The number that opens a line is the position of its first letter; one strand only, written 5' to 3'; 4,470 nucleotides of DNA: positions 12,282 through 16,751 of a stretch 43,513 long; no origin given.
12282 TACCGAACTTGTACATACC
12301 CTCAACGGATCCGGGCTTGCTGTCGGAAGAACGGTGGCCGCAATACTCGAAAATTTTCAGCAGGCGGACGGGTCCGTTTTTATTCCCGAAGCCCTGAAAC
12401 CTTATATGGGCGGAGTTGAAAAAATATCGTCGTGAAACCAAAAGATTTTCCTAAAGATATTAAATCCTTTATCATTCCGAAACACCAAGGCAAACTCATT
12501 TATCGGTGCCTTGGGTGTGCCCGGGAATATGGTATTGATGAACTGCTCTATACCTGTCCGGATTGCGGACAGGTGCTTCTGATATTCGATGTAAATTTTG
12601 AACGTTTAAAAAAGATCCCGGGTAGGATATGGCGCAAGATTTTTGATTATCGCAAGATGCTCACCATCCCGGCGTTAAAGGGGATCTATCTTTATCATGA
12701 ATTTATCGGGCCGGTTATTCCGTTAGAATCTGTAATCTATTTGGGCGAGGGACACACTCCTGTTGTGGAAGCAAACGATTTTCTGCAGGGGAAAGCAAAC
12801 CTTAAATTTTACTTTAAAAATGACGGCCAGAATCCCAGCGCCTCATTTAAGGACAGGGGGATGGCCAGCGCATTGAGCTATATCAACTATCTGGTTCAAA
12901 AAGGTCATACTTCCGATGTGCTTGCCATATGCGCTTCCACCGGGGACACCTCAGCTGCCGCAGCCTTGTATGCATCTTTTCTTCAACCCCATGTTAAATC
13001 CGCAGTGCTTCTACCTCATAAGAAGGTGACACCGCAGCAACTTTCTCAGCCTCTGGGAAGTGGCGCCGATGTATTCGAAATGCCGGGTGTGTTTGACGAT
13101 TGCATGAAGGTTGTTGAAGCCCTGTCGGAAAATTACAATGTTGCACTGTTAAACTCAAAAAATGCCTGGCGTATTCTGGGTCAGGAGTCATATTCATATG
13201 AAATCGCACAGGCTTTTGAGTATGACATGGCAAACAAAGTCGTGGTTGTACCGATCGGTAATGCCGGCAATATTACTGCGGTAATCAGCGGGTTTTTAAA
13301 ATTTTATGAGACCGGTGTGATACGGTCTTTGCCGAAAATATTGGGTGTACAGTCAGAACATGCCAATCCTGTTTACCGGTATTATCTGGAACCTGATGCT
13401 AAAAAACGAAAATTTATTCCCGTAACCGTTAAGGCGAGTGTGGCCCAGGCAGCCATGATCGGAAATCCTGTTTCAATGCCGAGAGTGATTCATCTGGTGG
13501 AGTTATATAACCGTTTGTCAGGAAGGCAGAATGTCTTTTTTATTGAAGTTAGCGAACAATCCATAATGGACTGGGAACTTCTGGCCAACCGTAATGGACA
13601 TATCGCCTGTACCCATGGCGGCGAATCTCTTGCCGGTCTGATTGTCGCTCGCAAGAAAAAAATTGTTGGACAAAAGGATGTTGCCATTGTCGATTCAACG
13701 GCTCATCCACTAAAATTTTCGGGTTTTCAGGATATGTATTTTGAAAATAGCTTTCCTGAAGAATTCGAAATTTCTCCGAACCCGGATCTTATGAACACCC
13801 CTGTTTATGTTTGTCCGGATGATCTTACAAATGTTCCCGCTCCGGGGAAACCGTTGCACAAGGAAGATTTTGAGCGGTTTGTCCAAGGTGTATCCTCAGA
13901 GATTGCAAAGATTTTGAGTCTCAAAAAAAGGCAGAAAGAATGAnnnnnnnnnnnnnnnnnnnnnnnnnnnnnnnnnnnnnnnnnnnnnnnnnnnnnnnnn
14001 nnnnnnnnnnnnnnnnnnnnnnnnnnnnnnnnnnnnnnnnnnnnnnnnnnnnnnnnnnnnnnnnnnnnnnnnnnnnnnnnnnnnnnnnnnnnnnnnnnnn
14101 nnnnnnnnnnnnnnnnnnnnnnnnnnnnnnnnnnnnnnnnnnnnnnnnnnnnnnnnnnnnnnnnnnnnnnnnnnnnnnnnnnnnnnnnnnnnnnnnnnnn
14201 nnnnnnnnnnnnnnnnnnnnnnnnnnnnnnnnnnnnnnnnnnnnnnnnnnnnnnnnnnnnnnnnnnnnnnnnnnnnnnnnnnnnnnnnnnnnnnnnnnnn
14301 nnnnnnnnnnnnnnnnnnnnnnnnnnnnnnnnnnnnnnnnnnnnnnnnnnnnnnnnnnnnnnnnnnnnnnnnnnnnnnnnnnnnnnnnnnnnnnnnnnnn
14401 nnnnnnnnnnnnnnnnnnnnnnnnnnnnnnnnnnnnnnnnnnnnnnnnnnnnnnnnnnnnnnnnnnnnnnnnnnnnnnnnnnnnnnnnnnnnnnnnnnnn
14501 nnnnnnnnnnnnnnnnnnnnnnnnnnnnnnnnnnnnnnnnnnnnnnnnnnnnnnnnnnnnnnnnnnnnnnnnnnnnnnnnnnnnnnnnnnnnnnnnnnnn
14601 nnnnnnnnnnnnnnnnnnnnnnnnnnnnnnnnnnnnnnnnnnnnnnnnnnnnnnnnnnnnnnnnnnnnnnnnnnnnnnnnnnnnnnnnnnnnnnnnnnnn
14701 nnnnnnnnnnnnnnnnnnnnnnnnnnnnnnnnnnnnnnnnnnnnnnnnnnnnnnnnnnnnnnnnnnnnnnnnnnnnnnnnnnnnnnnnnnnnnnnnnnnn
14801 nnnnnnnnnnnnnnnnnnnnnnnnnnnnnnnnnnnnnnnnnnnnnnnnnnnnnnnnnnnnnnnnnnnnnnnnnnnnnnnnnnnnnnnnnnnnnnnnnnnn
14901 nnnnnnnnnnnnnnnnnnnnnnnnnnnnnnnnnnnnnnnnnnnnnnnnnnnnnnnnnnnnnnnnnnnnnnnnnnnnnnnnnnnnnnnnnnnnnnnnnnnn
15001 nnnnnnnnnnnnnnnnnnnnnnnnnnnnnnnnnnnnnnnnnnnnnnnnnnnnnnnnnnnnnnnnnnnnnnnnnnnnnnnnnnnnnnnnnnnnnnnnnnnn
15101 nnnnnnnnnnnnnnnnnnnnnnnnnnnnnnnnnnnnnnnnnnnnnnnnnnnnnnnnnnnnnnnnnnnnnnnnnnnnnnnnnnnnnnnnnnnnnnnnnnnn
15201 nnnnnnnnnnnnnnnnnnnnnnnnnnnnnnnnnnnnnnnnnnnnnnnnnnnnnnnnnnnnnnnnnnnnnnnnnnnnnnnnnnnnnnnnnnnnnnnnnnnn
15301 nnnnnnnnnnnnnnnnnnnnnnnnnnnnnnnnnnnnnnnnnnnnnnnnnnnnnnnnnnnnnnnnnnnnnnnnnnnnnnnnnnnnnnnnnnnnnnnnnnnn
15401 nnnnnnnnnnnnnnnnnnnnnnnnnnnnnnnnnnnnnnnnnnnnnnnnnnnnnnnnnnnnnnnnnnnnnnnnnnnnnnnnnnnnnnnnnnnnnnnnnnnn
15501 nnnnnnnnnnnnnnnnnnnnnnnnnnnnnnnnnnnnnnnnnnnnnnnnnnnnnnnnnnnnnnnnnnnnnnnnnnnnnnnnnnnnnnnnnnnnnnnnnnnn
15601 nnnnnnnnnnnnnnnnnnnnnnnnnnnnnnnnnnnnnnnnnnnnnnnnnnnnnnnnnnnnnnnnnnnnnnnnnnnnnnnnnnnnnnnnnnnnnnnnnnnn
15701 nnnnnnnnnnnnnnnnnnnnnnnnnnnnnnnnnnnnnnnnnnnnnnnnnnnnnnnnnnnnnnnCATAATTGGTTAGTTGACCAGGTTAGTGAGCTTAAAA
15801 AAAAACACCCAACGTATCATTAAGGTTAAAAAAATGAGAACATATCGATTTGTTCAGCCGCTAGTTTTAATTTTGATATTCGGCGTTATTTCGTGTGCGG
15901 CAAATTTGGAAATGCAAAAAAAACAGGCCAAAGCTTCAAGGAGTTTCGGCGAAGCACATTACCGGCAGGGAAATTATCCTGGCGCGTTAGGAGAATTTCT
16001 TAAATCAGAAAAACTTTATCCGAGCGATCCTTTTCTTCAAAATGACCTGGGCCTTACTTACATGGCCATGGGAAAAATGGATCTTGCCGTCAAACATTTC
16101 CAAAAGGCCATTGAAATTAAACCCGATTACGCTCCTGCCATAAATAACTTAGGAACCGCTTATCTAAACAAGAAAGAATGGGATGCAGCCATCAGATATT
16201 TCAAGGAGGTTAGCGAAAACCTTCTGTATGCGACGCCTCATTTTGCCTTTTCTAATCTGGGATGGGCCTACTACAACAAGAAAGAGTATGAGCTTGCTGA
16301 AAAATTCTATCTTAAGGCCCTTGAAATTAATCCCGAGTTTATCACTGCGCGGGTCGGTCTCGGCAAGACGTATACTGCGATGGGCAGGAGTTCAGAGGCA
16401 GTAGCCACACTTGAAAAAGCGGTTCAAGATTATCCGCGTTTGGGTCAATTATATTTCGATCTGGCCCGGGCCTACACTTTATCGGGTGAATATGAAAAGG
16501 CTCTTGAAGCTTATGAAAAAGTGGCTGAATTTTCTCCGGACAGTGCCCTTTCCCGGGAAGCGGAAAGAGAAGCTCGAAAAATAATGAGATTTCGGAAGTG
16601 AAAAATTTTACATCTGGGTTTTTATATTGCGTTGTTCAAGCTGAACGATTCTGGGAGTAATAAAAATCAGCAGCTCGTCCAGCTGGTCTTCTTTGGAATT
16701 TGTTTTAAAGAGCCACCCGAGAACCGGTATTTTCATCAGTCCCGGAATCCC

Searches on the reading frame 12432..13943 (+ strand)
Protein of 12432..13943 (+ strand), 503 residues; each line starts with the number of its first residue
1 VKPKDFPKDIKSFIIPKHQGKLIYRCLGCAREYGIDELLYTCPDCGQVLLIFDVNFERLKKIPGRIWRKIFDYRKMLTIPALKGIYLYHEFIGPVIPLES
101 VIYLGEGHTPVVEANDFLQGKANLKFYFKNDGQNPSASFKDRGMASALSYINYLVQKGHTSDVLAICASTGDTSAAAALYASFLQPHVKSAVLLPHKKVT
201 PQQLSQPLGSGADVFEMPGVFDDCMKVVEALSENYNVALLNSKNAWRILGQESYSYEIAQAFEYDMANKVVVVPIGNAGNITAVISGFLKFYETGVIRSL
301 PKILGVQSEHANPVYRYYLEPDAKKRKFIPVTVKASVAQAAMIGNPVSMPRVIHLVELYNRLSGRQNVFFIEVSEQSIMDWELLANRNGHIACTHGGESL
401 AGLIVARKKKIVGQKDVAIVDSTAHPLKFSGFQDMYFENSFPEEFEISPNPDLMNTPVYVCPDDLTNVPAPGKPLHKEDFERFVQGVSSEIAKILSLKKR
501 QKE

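Call 63: search_protein_families(library=pfam, proteins=[window:12432-13943:+], max_evalue=0.00001)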
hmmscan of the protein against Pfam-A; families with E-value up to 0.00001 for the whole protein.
window:12432-13943:+ (503 aa): 1 family
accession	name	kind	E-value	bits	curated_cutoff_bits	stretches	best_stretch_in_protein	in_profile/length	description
PF00291.31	PALP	-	3.7e-44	151.7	35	1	103-420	2-292/295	Pyridoxal-phosphate dependent enzyme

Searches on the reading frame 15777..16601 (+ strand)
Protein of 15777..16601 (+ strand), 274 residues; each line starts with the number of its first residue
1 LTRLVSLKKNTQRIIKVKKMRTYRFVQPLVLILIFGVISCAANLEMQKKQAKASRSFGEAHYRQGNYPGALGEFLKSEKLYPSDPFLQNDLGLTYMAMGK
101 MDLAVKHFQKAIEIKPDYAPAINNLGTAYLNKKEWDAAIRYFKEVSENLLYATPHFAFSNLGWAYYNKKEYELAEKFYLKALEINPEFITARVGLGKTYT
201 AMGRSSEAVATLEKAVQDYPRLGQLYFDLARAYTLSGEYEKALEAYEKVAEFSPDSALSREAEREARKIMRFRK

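Call 63: search_protein_families(library=pfam, proteins=[window:15777-16601:+], max_evalue=0.00001)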
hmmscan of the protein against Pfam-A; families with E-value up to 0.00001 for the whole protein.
window:15777-16601:+ (274 aa): 19 families
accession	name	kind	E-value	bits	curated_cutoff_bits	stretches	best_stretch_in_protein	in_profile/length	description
PF00515.34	TPR_1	-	2.3e-40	135.2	27.8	3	157-188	3-34/34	Tetratricopeptide repeat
PF07719.23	TPR_2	-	5.7e-38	126.3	27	2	157-187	3-33/34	Tetratricopeptide repeat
PF13181.12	TPR_8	-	3.9e-30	101.9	25.7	2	159-187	5-33/34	Tetratricopeptide repeat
PF13414.12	TPR_11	-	2.2e-27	94.9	26.8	2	92-131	1-40/42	TPR repeat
PF13424.12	TPR_12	-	1.7e-26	92.6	30.1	3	88-147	6-73/77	Tetratricopeptide repeat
PF13176.12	TPR_7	-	1e-24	84.9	27.9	0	228-249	4-25/36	Tetratricopeptide repeat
PF13432.12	TPR_16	-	2.8e-24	85.6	32.7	1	195-257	3-65/65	Tetratricopeptide repeat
PF13431.12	TPR_17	-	1.4e-23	81.6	24.4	1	108-139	2-33/34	Tetratricopeptide repeat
PF13374.12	TPR_10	-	1.5e-22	79.3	27.5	0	158-184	5-31/42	Tetratricopeptide repeat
PF14559.12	TPR_19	-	1.7e-22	79.9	25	3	96-147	2-53/68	Tetratricopeptide repeat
PF13428.12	TPR_14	-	2e-21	74.8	23.5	0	225-258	3-36/44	Tetratricopeptide repeat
PF13174.12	TPR_6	-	1e-18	67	26.3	0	191-220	2-31/33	Tetratricopeptide repeat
PF13371.12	TPR_9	-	4.2e-11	43.1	35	0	199-262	5-68/73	Tetratricopeptide repeat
PF12895.13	ANAPC3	-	7.3e-09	36.2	27.2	0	161-215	29-82/82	Anaphase-promoting complex, cyclosome, subunit 3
PF03704.23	BTAD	-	8.7e-08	33.1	22.1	1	187-267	60-139/146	Bacterial transcriptional activator domain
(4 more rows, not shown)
